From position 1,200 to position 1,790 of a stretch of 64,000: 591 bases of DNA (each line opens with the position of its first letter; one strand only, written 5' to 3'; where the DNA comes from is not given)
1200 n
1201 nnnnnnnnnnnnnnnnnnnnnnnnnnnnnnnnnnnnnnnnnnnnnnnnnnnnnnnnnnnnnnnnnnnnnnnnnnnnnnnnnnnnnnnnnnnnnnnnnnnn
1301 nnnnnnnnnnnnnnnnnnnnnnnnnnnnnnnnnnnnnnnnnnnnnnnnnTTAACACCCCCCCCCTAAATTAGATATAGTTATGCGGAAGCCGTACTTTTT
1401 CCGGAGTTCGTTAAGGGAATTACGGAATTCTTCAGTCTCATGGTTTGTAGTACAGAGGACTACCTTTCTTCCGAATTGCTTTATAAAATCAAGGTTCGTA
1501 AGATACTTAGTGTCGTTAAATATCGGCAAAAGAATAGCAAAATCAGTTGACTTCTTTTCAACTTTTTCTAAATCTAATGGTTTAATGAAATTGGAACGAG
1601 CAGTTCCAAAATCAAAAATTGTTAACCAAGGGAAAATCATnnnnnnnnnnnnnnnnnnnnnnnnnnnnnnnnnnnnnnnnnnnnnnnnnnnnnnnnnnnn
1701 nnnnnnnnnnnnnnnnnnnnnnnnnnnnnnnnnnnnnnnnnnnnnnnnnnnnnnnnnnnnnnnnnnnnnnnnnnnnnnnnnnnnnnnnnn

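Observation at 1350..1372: G9 homopolymer frameshift splits a processive glycosyltransferase; candidate phase-variable surface-polysaccharide gene or assembly error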

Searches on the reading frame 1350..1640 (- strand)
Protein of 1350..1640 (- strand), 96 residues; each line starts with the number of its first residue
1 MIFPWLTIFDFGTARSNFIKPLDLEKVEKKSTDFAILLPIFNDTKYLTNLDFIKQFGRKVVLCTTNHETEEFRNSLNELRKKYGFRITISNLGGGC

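Call 13: find_encoding_contigs(protein=window:1350-1640:-, flank=4000, max_places=10)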
Protein window:1350-1640:- (96 aa): 1 contig read that carries it; 1 place shown.
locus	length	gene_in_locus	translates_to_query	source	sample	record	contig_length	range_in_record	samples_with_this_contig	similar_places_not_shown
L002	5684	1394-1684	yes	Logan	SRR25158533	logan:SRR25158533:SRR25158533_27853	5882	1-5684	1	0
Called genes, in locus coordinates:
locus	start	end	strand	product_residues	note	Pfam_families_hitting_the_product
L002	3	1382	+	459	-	?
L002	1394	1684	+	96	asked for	-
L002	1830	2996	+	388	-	PF13632:Glyco_trans_2_3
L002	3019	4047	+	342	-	-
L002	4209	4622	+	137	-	-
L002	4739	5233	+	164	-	PF18920:DUF5671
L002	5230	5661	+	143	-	-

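Call 42: list_cluster_members(proteins=[P0001, P0121, window:1350-1640:-])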
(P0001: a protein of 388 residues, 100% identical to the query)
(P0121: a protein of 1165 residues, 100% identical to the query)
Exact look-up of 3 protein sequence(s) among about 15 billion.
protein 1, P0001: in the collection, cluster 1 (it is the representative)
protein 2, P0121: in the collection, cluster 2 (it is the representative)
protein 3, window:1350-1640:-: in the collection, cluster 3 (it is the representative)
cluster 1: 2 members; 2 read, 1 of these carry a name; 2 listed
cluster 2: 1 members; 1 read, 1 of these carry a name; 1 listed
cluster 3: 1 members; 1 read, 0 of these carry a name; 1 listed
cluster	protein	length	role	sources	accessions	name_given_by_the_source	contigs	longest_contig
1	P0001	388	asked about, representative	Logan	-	-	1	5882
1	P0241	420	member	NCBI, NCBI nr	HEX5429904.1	MAG TPA: glycosyltransferase family 2 protein [Patescibacteria group bacterium] | glycosyltransferase family 2 protein [Patescibacteria group bacterium]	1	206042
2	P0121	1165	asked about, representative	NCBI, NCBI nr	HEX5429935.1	MAG TPA: DNA-directed RNA polymerase subunit beta [Patescibacteria group bacterium] | DNA-directed RNA polymerase subunit beta [Patescibacteria group bacterium]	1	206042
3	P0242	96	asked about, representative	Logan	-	-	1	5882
